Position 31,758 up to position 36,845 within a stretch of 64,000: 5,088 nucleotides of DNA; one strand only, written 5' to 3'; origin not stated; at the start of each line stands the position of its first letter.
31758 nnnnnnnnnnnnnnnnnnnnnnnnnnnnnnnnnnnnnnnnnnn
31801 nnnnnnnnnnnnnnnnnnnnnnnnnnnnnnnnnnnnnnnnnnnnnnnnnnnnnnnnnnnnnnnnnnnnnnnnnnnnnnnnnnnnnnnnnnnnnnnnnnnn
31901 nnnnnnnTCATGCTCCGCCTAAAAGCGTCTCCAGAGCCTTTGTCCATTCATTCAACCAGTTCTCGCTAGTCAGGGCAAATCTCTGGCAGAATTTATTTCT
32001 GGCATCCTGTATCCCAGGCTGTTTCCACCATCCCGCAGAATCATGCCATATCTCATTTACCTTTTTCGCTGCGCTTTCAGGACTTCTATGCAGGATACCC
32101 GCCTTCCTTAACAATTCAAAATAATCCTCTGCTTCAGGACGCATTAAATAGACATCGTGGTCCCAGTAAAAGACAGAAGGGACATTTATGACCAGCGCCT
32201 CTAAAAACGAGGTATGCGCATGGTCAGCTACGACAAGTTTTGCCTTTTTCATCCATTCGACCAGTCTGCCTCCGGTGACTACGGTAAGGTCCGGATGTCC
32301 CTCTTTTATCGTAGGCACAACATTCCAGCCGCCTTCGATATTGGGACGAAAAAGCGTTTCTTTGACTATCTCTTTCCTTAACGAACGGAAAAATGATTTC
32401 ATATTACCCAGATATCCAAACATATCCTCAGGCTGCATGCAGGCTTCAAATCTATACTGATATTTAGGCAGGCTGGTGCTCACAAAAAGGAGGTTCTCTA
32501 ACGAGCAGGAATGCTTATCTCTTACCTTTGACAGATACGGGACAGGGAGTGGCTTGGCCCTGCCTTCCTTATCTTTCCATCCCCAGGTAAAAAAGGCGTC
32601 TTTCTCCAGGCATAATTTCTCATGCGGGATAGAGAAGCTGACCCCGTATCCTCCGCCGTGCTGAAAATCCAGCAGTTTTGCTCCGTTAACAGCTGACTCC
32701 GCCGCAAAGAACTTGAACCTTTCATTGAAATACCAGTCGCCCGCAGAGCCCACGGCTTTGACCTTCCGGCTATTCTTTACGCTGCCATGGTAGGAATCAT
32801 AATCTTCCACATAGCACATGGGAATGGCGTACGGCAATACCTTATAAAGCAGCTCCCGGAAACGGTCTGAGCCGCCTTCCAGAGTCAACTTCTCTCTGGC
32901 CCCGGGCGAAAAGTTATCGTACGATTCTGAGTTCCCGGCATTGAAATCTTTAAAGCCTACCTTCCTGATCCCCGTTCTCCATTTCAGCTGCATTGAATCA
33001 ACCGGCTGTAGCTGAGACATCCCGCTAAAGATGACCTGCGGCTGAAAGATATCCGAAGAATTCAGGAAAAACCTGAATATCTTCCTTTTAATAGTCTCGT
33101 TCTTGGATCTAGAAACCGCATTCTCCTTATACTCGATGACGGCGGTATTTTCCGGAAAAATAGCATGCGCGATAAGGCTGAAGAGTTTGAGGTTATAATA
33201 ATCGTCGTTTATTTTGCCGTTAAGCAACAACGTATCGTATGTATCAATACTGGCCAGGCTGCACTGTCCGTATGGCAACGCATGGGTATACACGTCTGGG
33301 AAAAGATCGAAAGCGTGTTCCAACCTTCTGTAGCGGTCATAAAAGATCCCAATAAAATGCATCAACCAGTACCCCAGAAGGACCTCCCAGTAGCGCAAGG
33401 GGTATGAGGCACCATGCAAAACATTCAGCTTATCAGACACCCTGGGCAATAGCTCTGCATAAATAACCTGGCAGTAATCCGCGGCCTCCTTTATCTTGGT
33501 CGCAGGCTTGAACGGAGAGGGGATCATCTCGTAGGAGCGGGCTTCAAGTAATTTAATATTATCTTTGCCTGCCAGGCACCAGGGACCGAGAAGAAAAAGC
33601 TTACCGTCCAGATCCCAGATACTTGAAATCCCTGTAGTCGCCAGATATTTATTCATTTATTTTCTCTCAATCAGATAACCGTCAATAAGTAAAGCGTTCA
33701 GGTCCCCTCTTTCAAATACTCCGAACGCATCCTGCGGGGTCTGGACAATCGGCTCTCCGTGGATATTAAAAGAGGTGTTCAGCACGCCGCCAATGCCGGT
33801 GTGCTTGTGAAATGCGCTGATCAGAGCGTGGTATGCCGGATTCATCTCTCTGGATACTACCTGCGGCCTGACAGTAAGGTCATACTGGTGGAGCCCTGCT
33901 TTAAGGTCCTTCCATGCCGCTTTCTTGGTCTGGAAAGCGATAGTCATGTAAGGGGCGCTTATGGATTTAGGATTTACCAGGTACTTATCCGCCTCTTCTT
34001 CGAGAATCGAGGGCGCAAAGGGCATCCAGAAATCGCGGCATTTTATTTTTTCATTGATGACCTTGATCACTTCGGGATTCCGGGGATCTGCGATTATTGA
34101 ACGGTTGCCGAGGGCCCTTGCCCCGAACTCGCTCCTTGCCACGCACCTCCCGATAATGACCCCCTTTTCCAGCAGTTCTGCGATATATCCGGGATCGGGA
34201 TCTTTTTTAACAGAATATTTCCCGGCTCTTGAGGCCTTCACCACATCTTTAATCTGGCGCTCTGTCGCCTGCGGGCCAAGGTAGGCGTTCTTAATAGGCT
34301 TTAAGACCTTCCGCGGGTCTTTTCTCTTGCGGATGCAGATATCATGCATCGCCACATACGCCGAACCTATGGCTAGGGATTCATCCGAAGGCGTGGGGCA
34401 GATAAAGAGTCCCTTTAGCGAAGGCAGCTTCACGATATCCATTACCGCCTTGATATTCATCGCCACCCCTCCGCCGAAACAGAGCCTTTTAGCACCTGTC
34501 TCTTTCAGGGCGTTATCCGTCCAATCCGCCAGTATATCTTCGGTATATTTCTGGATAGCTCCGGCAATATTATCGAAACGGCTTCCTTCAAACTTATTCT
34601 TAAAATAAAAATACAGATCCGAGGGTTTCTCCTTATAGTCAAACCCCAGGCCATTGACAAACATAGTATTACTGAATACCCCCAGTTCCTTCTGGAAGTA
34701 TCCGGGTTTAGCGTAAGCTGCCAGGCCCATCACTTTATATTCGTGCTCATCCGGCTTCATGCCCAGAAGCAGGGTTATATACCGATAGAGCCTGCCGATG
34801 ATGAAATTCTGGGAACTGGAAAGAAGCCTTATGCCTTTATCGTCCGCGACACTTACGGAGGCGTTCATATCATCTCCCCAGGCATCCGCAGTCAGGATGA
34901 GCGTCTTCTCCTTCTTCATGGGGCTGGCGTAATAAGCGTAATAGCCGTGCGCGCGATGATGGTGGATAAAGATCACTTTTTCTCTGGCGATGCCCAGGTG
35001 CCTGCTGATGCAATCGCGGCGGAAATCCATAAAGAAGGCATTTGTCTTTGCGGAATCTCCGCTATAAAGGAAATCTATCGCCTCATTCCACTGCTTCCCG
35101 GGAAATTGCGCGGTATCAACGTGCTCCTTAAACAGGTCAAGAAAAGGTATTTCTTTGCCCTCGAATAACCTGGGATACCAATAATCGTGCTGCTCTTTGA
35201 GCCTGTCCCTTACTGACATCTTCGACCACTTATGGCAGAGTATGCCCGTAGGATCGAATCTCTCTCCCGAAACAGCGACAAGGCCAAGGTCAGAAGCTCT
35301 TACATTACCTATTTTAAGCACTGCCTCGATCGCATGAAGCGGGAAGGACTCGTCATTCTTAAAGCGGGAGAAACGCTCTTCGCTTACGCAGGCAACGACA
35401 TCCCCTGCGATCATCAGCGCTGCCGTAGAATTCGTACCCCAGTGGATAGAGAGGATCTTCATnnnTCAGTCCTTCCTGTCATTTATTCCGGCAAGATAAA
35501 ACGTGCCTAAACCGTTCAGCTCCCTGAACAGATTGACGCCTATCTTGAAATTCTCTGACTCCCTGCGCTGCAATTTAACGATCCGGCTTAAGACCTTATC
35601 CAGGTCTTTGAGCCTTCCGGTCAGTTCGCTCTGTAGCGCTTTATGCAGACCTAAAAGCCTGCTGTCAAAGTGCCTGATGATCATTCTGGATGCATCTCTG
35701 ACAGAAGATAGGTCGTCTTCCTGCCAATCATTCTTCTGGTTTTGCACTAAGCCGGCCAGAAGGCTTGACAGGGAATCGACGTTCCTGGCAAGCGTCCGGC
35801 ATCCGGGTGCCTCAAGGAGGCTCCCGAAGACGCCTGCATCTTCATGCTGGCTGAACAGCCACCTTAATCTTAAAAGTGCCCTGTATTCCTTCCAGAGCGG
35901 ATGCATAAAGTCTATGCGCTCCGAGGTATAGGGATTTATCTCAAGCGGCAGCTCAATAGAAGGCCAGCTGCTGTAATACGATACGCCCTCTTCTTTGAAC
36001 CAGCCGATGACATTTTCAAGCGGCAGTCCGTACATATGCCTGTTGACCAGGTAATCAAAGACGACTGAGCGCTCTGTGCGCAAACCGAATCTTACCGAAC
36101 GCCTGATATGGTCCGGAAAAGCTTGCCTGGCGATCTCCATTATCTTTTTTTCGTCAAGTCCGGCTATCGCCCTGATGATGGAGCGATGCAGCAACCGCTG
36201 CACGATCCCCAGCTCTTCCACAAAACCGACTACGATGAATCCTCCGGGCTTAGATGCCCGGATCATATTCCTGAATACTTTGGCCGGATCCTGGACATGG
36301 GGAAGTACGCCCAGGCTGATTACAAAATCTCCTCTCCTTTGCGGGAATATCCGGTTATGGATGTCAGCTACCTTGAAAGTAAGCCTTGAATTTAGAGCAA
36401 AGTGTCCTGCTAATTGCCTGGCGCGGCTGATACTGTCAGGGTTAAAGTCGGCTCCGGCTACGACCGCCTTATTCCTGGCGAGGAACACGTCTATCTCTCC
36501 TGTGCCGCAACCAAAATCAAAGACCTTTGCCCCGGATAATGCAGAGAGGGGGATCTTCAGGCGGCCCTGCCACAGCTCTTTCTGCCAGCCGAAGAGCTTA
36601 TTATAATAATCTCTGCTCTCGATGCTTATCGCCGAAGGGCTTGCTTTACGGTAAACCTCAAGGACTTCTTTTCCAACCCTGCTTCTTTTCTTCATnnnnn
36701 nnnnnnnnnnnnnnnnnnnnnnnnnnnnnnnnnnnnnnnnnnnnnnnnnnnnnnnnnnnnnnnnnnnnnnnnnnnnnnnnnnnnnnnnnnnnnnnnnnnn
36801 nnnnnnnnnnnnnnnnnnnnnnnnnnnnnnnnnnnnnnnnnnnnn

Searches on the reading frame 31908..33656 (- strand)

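Call 9: search_protein_families(library=pfam, proteins=[window:31908-33656:-], max_evalue=0.00001)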
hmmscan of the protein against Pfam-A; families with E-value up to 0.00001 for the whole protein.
window:31908-33656:- (582 aa): 0 families

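Call 11: search_protein_families(library=ncbifam, proteins=[window:31908-33656:-], max_evalue=0.00001)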
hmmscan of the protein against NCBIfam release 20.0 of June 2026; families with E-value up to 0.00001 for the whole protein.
window:31908-33656:- (582 aa): 1 family
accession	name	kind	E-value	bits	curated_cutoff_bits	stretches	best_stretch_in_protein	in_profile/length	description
TIGR04331.1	o_ant_LIC12162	subfamily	2.9e-119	399.4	225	1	5-575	1-585/585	LIC12162 family transferase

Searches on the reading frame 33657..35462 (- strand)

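Call 9: search_protein_families(library=pfam, proteins=[window:33657-35462:-], max_evalue=0.00001)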
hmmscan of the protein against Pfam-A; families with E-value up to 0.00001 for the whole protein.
window:33657-35462:- (601 aa): 2 families
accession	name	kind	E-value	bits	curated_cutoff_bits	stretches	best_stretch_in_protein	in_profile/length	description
PF16861.10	Carbam_trans_C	-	3.4e-59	199.7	27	1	428-600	1-170/170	Carbamoyltransferase C-terminus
PF02543.21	Carbam_trans_N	-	3.1e-29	102.9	24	1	10-368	10-345/346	Carbamoyltransferase N-terminus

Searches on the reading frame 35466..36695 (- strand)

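Call 9: search_protein_families(library=pfam, proteins=[window:35466-36695:-], max_evalue=0.00001)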
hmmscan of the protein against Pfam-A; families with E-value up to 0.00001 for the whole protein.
window:35466-36695:- (409 aa): 7 families
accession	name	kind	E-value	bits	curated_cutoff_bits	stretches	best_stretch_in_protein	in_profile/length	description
PF13847.12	Methyltransf_31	-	1.8e-18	67.1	27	1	54-158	3-111/145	Methyltransferase domain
PF08241.18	Methyltransf_11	-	3.2e-16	60.2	21.2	1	60-156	2-95/95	Methyltransferase domain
PF13649.12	Methyltransf_25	-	6.1e-15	56.1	27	1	58-152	1-97/97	Methyltransferase domain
PF13489.12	Methyltransf_23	-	7e-14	52.3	27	1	48-156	16-116/164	Methyltransferase domain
PF08242.18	Methyltransf_12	-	7.4e-13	49.5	30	1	60-154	2-98/98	Methyltransferase domain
PF03848.20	TehB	-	6.1e-09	36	20.4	1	27-155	5-131/193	Tellurite resistance protein TehB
PF01209.24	Ubie_methyltran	-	1e-07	32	20.1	1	29-156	21-151/233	ubiE/COQ5 methyltransferase family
